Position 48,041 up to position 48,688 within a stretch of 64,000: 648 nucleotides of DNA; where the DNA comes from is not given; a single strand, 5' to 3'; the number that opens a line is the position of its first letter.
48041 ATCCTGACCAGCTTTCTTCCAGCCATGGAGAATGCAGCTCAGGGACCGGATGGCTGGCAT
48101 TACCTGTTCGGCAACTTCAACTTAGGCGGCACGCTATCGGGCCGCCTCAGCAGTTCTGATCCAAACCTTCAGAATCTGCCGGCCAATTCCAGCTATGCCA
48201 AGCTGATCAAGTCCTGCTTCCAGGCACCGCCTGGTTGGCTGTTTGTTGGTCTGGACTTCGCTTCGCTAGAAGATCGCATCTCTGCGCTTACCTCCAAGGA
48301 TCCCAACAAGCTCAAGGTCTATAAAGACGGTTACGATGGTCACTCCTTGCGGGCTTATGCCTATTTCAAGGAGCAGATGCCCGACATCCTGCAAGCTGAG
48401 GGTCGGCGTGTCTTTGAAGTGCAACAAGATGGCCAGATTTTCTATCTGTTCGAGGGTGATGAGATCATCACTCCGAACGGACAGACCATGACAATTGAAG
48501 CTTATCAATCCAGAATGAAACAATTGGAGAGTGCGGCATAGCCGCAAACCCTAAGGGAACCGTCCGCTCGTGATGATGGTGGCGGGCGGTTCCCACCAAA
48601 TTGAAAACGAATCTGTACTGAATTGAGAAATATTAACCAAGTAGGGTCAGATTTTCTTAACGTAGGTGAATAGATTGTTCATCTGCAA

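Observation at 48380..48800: Family A DNA polymerase split between motifs A and B by a roughly 0.4 kb insertion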

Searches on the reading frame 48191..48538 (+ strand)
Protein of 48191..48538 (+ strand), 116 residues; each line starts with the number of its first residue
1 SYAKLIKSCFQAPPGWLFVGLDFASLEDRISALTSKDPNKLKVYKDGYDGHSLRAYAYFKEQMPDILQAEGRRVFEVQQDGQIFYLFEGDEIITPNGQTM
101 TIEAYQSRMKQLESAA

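Call 34: find_homologous_proteins(query=window:48191-48538:+, max_evalue=0.00001)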
Query window:48191-48538:+ (116 aa): 132 proteins with E <= 0.00001 among 136 candidates; the best 120 are listed.
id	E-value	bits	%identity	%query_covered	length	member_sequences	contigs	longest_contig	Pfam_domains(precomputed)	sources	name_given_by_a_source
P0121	6.8e-42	160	72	88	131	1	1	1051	PF00476.27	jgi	jgi:DNA polymerase I-like protein with 3'-5' exonuclease and polymerase domains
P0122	3.2e-35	138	58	97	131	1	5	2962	PF00476.27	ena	-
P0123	1.1e-34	136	58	91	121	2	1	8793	PF00476.27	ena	-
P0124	2.4e-34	135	59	83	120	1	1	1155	PF00476.27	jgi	jgi:DNA polymerase I-like protein with 3'-5' exonuclease and polymerase domains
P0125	1.2e-33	133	64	90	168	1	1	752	PF00476.27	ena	-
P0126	3.3e-33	132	59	91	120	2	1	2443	PF00476.27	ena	-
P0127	1.3e-32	130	59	95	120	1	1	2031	PF00476.27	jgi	jgi:hypothetical protein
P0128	1.5e-32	130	57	96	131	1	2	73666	PF00476.27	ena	-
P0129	2.2e-32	129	64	85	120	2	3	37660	PF00476.27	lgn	-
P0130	5.5e-32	128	60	95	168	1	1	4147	PF00476.27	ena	-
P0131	1.7e-31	126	66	78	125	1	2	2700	PF00476.27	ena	-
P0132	3.3e-31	125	56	91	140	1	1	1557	PF00476.27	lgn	-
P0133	7.4e-31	124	62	80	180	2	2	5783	PF00476.27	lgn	-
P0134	8.0e-31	124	77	66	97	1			PF00476.27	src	-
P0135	1.3e-30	123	63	85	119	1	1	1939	PF00476.27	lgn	-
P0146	3.8e-29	119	61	86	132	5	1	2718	PF00476.27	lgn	-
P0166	4.4e-27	112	62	77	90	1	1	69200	-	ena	-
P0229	1.9e-16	78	47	90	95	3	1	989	-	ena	-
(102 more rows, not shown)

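Call 38: search_protein_families(library=pfam, proteins=[P0130, P0146, P0229, P0166], max_evalue=10)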
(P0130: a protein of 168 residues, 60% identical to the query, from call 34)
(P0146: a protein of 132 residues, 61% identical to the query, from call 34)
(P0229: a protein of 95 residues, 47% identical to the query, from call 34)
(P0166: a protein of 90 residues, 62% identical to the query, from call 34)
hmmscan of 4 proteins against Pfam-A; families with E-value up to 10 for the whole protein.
P0130 (168 aa): 1 family
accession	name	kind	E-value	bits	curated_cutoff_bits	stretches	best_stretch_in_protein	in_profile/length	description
PF00476.26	DNA_pol_A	-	1.7e-16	60.6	34.3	1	25-122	107-204/381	DNA polymerase family A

P0146 (132 aa): 1 family
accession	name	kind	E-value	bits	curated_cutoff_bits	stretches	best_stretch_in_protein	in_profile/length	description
PF00476.26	DNA_pol_A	-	1.6e-10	40.9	34.3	1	10-82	127-200/381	DNA polymerase family A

P0229 (95 aa): 1 family
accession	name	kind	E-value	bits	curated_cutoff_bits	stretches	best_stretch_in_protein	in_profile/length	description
PF00476.26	DNA_pol_A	-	9.9e-05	21.9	34.3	1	1-53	128-180/381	DNA polymerase family A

P0166 (90 aa): 0 families

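Call 74: predict_structure(alignment_id=A6)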
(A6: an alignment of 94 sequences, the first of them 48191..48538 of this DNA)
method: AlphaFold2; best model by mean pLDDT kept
length: 116 residues; sequences in the alignment: 94
mean_pLDDT: 88.4   pTM: 0.64
mean pLDDT of the five models: 88.4, 88.0, 87.9, 86.3, 86.2
residues with pLDDT >= 90: 65; 70-90: 43; 50-70: 8; < 50: 0
segments of 3 or more residues with pLDDT < 50: none
pLDDT, mean of each block of 10 residues (from residue 1): 81 74 74 93 89 88 89 94 96 96 96 93
secondary structure, 60 per line:
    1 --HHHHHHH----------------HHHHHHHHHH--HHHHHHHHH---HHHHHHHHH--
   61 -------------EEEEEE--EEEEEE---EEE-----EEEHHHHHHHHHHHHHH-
elements in order: H3-9 H26-35 H38-46 H50-58 E74-79 E82-87 E91-93 E99-101 H102-115

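Call 79: fold_search(model_id=the predicted structure, library=pdb)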
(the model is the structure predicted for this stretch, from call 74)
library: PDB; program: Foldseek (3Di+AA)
matches with E <= 10: 155; with E <= 0.001: 0
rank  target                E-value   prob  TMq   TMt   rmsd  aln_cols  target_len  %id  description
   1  4ex4_A                7.6e-01  0.28  0.15  0.03   9.5        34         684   29  The Structure of GlcB from Mycobacterium leprae (released 2012-05-23)
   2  5vfy_D                9.2e-01  0.06  0.15  0.16  17.2       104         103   19  Structure of an accessory protein of the pCW3 relaxosome (released 2018-04-18)
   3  5vfx_A                9.9e-01  0.05  0.15  0.17  18.5       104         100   19  Structure of an accessory protein of the pCW3 relaxosome in complex with the origin of transfer (oriT) DNA (released 2018-04-18)
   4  5vfy_C                1.2e+00  0.05  0.15  0.17  17.3       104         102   19  Structure of an accessory protein of the pCW3 relaxosome (released 2018-04-18)
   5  5vfx_D                1.2e+00  0.04  0.15  0.17  18.1       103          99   19  Structure of an accessory protein of the pCW3 relaxosome in complex with the origin of transfer (oriT) DNA (released 2018-04-18)
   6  5meg_B                1.5e+00  0.21  0.15  0.03  15.0        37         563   16  Manganese-substituted Cyanothece lipoxygenase 2 (Mn-CspLOX2) (released 2017-05-31)
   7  5med_B                1.5e+00  0.18  0.15  0.03  15.7        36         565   14  Cyanothece lipoxygenase 2 (CspLOX2) (released 2017-05-31)
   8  5vfx_F                1.5e+00  0.04  0.15  0.17  18.1       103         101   19  Structure of an accessory protein of the pCW3 relaxosome in complex with the origin of transfer (oriT) DNA (released 2018-04-18)
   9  8yo3_C                1.6e+00  0.63  0.27  0.12   2.1        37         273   22  structure of phage T4 topoisomerase II central domain (released 2024-09-25)
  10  4xc6_B                1.6e+00  0.06  0.14  0.03  10.4        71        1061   10  Isobutyryl-CoA mutase fused with bound adenosylcobalamin, GDP, and Mg (holo-IcmF/GDP) (released 2015-02-11)
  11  2pig_A                1.7e+00  0.20  0.15  0.06   8.0        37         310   24  Crystal structure of ydcK from Salmonella cholerae at 2.38 A resolution. Northeast Structural Genomics target SCR6 (released 2007-04-24)
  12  8jvz_A                1.8e+00  0.15  0.15  0.32   7.8        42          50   19  Crystal structure of the circular-permutated protein mkaL2_v1_SH3 (released 2024-07-03)
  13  7xqc_A                1.9e+00  0.05  0.14  0.07   9.3        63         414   10  Crystal structure of N-terminal domain of Rv2908c fused with Maltose Binding Protein (MBP) (released 2023-05-17)
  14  9gyo_A                2.1e+00  0.05  0.14  0.08  15.9        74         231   24  CryoEM structure of Gs-coupled GPBAR with small molecule agonist P395 (released 2024-10-09)
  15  7rkx_A                2.1e+00  0.04  0.14  0.08  17.1        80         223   20  Structure of US27-Gi-scFv16 in CL-state (released 2022-01-26)
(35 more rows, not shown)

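Call 80: fold_search(model_id=the predicted structure, library=viral)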
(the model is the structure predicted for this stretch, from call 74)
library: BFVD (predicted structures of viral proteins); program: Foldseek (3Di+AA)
matches with E <= 10: 426; with E <= 0.001: 0
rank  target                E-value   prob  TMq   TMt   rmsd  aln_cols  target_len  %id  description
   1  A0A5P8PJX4            5.0e-02  0.23  0.17  0.17  10.8       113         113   15  Capsid and scaffold protein [Klebsiella phage AmPh_EK29]
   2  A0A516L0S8            7.9e-02  0.13  0.18  0.15  15.5       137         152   15  (no name in the UniProt tables at hand)
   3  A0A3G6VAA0            1.5e-01  0.13  0.16  0.09  11.7       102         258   13  (no name in the UniProt tables at hand)
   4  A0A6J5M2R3            1.7e-01  0.35  0.25  0.28   9.6        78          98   18  Uncharacterized protein [uncultured Caudovirales phage]
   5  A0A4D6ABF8            2.2e-01  0.60  0.18  0.30   9.0        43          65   12  (no name in the UniProt tables at hand)
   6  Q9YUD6                2.2e-01  0.11  0.16  0.07  18.1       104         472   12  (no name in the UniProt tables at hand)
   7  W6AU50                2.4e-01  0.12  0.18  0.21  13.1        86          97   14  Head vertex assembly chaperone [Enterobacter phage PG7]
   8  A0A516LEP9            3.5e-01  0.07  0.16  0.05  16.8       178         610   11  (no name in the UniProt tables at hand)
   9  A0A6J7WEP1            4.0e-01  0.09  0.19  0.17  14.9       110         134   13  Uncharacterized protein [uncultured Caudovirales phage]
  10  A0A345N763            4.5e-01  0.09  0.16  0.22  16.4        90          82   11  (no name in the UniProt tables at hand)
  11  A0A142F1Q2            5.2e-01  0.08  0.18  0.20  24.5        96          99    7  Uncharacterized protein [Bacillus phage Mgbh1]
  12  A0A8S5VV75            5.9e-01  0.60  0.27  0.07   8.9        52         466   36  (no name in the UniProt tables at hand)
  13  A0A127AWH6            7.1e-01  0.06  0.16  0.19  21.3        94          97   14  Putative membrane protein [Bacillus phage SP-15]
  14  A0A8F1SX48            7.1e-01  0.04  0.13  0.18  13.9       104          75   10  (no name in the UniProt tables at hand)
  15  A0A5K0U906            7.6e-01  0.08  0.15  0.10  12.5        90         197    8  Uncharacterized protein [Yasminevirus sp. GU-2018]
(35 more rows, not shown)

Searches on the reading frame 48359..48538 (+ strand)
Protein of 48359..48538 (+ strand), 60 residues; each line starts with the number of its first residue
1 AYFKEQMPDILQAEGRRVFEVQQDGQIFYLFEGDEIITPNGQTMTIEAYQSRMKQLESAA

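Call 10: search_dna_similar(query=window:48359-48538:+, collection=phages, mode=protein, max_evalue=10, max_rows=30)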
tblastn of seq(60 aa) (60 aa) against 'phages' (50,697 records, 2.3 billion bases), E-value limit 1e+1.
Records with a match: 3; places in all: 3; records where one place covers at least 80% of the query: 2.
Best place of each record, by identity: <60% 3.
By first word of the organism name: Shewanella 2; Vectrevirus 1.
By host as written in the record: - 3.
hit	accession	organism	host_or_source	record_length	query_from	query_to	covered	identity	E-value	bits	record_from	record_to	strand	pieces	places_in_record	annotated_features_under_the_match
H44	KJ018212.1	Shewanella sp. phage 1/41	Baltic Sea ice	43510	6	58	88%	32.1%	7e+0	29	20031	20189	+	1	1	hypothetical protein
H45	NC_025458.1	Shewanella sp. phage 1/41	Baltic Sea ice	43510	6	58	88%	32.1%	7e+0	29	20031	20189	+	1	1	head maturation protease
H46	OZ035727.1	Vectrevirus T205P4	-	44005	4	46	72%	37.8%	9e+0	29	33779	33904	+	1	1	record has no annotation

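Call 38: search_protein_families(library=pfam, proteins=[window:48386-48538:+], max_evalue=10)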
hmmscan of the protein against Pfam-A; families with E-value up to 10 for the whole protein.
seq(51 aa): 3 families
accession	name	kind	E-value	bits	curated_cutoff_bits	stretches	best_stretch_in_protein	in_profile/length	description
PF18337.7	Tudor_RapA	-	0.06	14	26.4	1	23-43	3-23/62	RapA N-terminal Tudor like domain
PF05899.18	Cupin_3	-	0.092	12.9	23.5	1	16-40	26-51/74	EutQ-like cupin domain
PF12375.13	DUF3653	-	0.17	12.5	22.4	1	21-36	13-28/66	Phage protein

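Call 55: search_protein_representatives(alignment_id=A2)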
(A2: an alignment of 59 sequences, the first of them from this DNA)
Query: 59 sequences, 46 profile positions. Proteins with E-value up to 0.001 (for the whole library): 122; up to 1e-10: 37; up to 1e-30: 0. The best 122 are listed.
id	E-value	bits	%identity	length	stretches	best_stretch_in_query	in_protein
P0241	1.1e-21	92.3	-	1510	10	23-40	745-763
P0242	2.7e-17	78.3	-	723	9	20-41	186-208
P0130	7.4e-15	70.5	-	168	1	1-45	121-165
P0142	1.2e-14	69.8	-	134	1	2-45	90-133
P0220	1.7e-14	69.4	-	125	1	2-45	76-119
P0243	3.8e-14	68.2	-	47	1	2-45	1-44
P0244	9.4e-14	67.0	-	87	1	1-45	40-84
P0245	1.0e-13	66.8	-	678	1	1-44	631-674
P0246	1.0e-13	66.8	-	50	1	2-45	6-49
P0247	1.8e-13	66.1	-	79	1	1-44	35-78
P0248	3.3e-13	65.2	-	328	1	2-45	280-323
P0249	4.0e-13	64.9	-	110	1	1-45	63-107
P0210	6.9e-13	64.2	-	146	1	1-44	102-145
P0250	7.9e-13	64.0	-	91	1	1-45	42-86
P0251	8.0e-13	64.0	-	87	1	3-45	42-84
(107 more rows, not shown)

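Call 81: search_solved_structures(query=A2, max_evalue=10, show_alignments=3)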
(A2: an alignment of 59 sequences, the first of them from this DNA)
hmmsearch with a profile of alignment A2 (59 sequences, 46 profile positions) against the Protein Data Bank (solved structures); distinct sequences matched with E-value up to 10: 6.
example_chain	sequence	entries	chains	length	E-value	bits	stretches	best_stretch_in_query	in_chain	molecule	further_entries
9hth_A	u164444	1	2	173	4.5e-05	26.3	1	24-42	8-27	DNA-directed DNA polymerase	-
6aqy_A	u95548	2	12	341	0.2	14.7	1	7-22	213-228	gdp-l-fucose synthetase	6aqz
3f9d_A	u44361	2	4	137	0.51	13.3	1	11-29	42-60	Cellular retinoic acid-binding protein 2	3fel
5hw8_A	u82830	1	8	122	1.6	11.8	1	15-39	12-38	FK506-binding protein 1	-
5i98_A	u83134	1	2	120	1.6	11.8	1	15-39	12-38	FK506-binding protein 1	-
5htg_A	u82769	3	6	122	1.6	11.8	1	15-39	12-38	FK506-binding protein 1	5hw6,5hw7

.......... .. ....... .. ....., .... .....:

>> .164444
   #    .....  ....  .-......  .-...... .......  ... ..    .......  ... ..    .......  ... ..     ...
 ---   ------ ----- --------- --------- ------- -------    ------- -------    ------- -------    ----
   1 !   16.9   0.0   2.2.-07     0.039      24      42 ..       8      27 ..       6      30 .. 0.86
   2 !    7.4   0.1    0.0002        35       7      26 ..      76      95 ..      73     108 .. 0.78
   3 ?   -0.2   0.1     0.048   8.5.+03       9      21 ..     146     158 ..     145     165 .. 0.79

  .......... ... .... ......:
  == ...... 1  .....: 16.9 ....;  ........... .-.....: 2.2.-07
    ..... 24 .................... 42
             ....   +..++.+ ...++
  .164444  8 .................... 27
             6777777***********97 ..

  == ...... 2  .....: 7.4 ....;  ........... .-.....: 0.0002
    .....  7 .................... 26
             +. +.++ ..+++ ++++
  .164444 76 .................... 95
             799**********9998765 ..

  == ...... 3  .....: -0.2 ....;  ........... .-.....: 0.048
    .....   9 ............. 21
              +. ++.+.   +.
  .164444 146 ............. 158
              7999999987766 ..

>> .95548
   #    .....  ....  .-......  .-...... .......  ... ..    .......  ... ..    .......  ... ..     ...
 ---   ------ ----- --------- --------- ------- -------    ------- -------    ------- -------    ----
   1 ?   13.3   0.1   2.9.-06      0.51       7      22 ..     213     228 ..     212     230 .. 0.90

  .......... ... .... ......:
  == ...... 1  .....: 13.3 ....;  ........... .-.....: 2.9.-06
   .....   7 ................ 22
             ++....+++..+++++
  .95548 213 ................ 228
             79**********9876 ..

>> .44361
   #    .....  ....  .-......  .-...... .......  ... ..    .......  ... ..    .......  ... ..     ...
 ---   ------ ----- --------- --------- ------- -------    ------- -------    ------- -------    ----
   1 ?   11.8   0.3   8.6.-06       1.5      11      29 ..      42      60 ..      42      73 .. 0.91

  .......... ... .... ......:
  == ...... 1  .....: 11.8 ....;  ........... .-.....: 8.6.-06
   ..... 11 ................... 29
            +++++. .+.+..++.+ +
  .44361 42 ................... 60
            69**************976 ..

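Call 90: search_protein_families(library=pfam, alignment_id=A2, max_evalue=10)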
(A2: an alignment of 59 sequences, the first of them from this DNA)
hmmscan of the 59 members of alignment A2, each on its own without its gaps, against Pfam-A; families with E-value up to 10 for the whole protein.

A. member 1, seq(50 aa): 3 families
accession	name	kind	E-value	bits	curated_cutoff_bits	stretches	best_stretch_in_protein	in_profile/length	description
PF18337.7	Tudor_RapA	-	0.057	14.1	26.4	1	22-42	3-23/62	RapA N-terminal Tudor like domain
PF05899.18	Cupin_3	-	0.091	12.9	23.5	1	15-39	26-51/74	EutQ-like cupin domain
PF12375.13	DUF3653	-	0.16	12.5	22.4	1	20-35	13-28/66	Phage protein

B. families by the number of members that match (of 59 scanned): 18 families
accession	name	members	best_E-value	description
PF05899.18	Cupin_3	2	0.0042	EutQ-like cupin domain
PF02839.19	CBM_5_12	2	0.15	Carbohydrate-binding module family 5/12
PF20125.4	DUF6515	1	0.018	Family of unknown function (DUF6515)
PF06249.18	EutQ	1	0.025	Ethanolamine utilisation protein EutQ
PF17164.10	DUF5122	1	0.031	Domain of unknown function (DUF5122) beta-propeller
PF07385.18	Lyx_isomer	1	0.035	D-lyxose isomerase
PF18337.7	Tudor_RapA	1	0.057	RapA N-terminal Tudor like domain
PF20873.2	PriS_C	1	0.069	Primase chain A, C-terminal domain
PF20874.2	Relaxase_M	1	0.082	Relaxase central domain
PF15093.11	SPMIP4-like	1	0.086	Sperm-associated microtubule inner protein 4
PF08517.17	AXH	1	0.093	Ataxin-1 and HBP1 module (AXH)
PF23869.1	Beta-prop_WDR75_1st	1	0.099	WD repeat-containing protein 75 first beta-propeller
PF22783.1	BapA_N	1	0.11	BapA, prefix-like domain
PF05428.17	CRF-BP_N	1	0.14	Corticotropin-releasing factor binding protein N-terminal domain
PF10411.14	DsbC_N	1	0.14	Disulfide bond isomerase protein N-terminal domain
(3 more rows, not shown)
